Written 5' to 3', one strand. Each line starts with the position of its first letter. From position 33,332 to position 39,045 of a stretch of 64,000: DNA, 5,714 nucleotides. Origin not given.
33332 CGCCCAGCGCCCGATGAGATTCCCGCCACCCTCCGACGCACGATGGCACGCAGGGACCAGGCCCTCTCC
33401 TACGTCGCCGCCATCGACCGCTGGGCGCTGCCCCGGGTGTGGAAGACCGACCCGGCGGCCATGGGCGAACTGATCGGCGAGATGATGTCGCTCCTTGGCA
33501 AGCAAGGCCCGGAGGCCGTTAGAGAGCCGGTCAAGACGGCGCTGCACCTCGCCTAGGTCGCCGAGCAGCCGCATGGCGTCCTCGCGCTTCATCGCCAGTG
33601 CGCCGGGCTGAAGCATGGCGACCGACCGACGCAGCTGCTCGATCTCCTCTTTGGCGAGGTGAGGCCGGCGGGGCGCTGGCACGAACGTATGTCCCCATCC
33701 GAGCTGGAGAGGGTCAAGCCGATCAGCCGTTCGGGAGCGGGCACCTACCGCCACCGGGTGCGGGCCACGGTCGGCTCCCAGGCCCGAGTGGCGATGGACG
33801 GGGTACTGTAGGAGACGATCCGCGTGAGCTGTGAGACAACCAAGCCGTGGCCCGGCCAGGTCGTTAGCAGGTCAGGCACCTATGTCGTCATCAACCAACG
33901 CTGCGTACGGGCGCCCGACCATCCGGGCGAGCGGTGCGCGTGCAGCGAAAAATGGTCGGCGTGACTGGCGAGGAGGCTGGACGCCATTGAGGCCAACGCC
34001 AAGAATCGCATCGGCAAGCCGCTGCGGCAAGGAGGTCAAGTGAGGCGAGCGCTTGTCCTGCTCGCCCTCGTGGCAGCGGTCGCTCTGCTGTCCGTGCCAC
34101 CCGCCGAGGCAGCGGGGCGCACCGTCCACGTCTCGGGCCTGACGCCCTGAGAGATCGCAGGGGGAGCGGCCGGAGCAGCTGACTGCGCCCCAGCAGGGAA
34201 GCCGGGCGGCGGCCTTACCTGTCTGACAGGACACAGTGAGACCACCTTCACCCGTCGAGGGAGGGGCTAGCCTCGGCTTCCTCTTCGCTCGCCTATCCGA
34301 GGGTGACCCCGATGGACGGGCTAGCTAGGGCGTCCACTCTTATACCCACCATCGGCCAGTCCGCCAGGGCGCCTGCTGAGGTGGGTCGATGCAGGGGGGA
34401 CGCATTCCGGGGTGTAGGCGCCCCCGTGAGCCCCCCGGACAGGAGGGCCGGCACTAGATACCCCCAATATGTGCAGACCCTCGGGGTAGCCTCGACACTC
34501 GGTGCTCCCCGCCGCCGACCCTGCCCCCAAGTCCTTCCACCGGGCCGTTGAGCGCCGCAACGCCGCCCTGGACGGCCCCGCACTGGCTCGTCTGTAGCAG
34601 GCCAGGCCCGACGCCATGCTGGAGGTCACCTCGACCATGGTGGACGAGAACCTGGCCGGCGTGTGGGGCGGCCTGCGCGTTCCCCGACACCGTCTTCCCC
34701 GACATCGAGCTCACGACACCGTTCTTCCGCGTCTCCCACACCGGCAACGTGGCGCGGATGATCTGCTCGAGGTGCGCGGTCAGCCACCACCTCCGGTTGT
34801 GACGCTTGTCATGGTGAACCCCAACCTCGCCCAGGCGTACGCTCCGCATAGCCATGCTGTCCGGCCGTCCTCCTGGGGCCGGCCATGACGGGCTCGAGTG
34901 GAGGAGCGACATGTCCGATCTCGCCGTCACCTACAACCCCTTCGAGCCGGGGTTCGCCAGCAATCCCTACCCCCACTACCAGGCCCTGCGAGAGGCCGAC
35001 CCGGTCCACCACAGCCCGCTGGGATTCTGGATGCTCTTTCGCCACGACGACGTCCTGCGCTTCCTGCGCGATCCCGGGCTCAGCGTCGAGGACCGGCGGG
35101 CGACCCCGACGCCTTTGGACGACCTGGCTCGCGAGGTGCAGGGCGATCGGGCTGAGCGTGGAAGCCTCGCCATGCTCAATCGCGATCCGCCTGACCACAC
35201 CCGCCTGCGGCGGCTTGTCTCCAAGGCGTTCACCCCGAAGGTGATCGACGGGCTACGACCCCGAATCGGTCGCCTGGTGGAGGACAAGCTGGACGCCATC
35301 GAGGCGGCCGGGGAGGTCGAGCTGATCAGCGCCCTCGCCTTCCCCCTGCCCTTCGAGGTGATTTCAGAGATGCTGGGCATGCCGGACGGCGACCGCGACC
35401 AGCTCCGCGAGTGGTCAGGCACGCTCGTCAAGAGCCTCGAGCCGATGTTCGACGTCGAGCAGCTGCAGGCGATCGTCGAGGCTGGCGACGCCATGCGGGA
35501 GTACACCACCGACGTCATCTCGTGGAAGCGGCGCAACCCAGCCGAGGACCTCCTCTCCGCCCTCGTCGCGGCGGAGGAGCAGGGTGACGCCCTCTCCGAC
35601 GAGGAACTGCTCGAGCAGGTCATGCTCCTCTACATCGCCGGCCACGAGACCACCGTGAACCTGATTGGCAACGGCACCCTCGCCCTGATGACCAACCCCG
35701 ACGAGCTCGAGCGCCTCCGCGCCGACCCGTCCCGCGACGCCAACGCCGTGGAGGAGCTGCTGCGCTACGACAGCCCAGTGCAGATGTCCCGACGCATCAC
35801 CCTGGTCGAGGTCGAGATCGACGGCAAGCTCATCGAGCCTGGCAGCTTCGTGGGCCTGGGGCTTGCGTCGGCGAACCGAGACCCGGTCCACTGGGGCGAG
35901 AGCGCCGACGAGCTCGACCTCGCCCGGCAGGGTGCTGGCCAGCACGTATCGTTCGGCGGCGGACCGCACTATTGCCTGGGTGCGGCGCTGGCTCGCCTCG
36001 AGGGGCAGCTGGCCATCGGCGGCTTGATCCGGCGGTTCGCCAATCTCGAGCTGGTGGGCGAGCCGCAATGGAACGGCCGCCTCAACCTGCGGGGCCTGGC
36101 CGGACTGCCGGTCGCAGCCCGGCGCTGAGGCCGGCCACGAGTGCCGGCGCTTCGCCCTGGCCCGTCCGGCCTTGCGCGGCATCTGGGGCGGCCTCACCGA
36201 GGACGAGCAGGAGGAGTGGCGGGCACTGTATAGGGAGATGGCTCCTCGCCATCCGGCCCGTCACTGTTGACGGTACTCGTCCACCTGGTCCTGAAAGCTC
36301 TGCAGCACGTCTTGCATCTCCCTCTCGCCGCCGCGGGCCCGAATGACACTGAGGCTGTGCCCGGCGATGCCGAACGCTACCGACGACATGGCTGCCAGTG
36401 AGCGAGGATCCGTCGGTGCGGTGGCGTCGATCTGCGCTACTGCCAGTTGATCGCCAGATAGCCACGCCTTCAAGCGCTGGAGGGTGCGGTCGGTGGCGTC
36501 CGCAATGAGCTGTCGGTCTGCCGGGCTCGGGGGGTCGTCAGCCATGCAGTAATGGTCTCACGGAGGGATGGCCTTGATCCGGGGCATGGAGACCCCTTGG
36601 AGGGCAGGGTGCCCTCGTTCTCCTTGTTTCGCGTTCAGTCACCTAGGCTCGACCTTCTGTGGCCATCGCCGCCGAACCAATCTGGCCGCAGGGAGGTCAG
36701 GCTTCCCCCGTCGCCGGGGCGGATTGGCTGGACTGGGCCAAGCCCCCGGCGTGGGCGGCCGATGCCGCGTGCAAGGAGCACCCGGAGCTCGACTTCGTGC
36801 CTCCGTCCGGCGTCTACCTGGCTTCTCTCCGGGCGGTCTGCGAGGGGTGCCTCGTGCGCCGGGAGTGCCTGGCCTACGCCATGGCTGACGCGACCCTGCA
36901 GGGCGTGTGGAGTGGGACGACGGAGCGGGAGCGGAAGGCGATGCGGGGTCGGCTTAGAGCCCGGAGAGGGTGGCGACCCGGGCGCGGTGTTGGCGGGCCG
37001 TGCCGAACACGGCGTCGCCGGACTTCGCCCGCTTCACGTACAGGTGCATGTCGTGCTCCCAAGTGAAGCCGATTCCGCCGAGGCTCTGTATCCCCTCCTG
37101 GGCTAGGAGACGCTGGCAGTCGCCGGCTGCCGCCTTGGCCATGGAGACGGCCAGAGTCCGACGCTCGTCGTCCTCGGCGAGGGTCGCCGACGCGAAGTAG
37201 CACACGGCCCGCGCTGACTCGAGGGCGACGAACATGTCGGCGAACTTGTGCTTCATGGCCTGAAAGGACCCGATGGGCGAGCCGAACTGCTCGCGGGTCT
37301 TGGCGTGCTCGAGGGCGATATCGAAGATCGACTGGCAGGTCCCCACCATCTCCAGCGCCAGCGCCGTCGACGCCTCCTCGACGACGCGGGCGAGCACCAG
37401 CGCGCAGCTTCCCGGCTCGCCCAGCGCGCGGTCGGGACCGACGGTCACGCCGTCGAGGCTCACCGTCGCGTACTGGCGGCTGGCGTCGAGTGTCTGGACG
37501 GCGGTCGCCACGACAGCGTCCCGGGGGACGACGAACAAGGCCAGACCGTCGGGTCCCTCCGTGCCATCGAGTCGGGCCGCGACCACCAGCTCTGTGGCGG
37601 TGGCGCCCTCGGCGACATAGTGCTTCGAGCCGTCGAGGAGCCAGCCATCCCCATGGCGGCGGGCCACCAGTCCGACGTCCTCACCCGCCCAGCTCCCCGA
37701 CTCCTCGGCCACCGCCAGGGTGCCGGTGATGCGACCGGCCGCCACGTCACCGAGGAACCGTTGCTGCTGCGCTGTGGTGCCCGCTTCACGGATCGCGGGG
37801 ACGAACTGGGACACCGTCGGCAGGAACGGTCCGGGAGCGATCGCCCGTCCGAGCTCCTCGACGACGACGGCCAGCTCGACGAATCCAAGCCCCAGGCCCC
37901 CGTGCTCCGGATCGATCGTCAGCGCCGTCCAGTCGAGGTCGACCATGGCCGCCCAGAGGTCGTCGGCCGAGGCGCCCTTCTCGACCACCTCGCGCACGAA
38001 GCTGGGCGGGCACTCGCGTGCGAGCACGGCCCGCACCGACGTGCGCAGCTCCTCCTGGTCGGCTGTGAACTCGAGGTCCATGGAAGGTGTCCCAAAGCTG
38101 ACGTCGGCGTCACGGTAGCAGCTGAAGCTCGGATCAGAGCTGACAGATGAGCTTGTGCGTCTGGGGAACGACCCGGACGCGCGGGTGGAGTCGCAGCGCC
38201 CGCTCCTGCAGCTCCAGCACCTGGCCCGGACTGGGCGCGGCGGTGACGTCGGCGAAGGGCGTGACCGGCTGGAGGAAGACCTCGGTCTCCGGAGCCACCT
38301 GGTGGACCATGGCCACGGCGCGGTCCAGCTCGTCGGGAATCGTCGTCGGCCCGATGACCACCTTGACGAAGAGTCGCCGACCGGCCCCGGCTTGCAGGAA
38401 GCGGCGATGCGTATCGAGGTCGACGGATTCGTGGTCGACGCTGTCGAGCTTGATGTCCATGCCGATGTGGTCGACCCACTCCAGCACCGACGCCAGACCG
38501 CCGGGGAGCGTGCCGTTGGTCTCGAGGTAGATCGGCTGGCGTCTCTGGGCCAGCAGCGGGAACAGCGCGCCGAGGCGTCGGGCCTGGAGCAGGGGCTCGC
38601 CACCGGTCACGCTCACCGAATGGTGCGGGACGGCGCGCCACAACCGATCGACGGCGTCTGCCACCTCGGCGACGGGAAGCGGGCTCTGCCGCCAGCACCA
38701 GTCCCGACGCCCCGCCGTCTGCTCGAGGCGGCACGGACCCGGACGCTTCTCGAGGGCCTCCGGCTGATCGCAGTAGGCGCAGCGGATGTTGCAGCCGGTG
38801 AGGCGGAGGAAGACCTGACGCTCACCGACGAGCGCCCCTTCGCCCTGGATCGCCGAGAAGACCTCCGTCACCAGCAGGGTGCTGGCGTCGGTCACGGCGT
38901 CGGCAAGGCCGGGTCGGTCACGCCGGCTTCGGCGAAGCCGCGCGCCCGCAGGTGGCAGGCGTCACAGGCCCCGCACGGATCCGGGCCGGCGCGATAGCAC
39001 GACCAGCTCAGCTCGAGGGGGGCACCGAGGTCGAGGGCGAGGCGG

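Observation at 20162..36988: E2 looks like a phage satellite (PICI-like) or heavily reduced prophage built on a serine integrase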

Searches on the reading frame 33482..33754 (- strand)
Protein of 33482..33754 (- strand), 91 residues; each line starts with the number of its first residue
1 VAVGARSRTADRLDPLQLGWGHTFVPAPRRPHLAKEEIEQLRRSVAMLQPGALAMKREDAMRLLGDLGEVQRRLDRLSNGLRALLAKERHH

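Call 106: search_protein_families(library=pfam, max_evalue=0.01, proteins=[window:33482-33754:-])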
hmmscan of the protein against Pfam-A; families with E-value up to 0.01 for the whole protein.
seq(91 aa): 0 families

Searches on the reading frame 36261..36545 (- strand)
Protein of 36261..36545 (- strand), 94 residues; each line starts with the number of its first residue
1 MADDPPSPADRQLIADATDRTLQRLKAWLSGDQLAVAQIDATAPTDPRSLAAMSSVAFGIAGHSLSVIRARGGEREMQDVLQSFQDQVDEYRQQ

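Call 12: search_protein_families(library=pfam, max_evalue=0.01, proteins=[window:36261-36545:-])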
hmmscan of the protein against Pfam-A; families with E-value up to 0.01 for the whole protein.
window:36261-36545:- (94 aa): 0 families

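Call 13: search_protein_families(library=phrogs, max_evalue=0.01, proteins=[window:36261-36545:-])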
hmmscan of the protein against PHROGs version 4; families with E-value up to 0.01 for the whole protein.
window:36261-36545:- (94 aa): 0 families

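Call 113: search_protein_families(library=padloc, max_evalue=0.001, proteins=[window:36261-36545:-])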
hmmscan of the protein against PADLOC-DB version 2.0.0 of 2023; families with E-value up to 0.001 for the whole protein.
window:36261-36545:- (94 aa): 0 families

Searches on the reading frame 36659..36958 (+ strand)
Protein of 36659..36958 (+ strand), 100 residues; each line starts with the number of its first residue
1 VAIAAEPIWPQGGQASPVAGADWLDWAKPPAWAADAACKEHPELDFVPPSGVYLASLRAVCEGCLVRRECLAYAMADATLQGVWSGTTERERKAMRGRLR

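Call 106: search_protein_families(library=pfam, max_evalue=0.01, proteins=[window:36659-36958:+])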
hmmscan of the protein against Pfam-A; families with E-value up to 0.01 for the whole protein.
window:36659-36958:+ (100 aa): 1 family
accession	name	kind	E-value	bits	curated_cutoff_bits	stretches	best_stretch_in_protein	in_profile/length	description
PF02467.21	Whib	-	7.8e-15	55.6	23.6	1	32-95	1-65/65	Transcription factor WhiB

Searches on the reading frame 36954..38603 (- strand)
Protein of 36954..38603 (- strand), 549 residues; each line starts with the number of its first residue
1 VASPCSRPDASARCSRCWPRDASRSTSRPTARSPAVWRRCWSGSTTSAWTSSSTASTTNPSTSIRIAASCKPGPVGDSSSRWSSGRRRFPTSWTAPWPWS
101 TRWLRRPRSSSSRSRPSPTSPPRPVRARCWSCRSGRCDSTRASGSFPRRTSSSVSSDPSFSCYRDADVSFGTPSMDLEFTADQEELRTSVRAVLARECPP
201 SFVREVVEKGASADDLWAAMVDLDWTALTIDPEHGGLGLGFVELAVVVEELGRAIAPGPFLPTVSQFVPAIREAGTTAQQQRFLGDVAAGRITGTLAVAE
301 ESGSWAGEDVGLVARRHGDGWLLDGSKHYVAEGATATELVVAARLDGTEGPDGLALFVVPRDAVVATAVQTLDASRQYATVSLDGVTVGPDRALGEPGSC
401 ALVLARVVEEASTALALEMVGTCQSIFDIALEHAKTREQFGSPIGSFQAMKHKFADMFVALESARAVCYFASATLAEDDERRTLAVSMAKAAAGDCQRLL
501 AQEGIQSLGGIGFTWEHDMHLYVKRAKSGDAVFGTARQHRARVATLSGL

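Call 40: search_protein_families(library=pfam, max_evalue=0.001, proteins=[window:36954-38603:-])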
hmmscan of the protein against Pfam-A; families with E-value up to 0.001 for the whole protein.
window:36954-38603:- (549 aa): 4 families
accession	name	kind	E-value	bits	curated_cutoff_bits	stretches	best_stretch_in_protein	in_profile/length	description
PF00441.29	Acyl-CoA_dh_1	-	1.1e-24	87.7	22.4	1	413-544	16-146/150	Acyl-CoA dehydrogenase, C-terminal domain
PF02771.21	Acyl-CoA_dh_N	-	6.9e-22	78.4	22.9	1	180-290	1-112/113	Acyl-CoA dehydrogenase, N-terminal domain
PF02770.24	Acyl-CoA_dh_M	-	4e-07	30.6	33.3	1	313-364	20-71/97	Acyl-CoA dehydrogenase, middle domain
PF08028.16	Acyl-CoA_dh_2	-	1.6e-05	25.7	22.7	1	415-513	3-110/134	Acyl-CoA dehydrogenase, C-terminal domain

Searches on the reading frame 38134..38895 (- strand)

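Call 40: search_protein_families(library=pfam, max_evalue=0.001, proteins=[window:38134-38895:-])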
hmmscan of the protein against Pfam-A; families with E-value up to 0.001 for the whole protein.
window:38134-38895:- (253 aa): 2 families
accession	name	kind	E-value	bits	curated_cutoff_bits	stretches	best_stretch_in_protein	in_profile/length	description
PF04055.27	Radical_SAM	-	1.7e-12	48.3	29.5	1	33-162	5-116/166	Radical SAM superfamily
PF13353.11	Fer4_12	-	0.00011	23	22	1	17-112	2-74/137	4Fe-4S single cluster domain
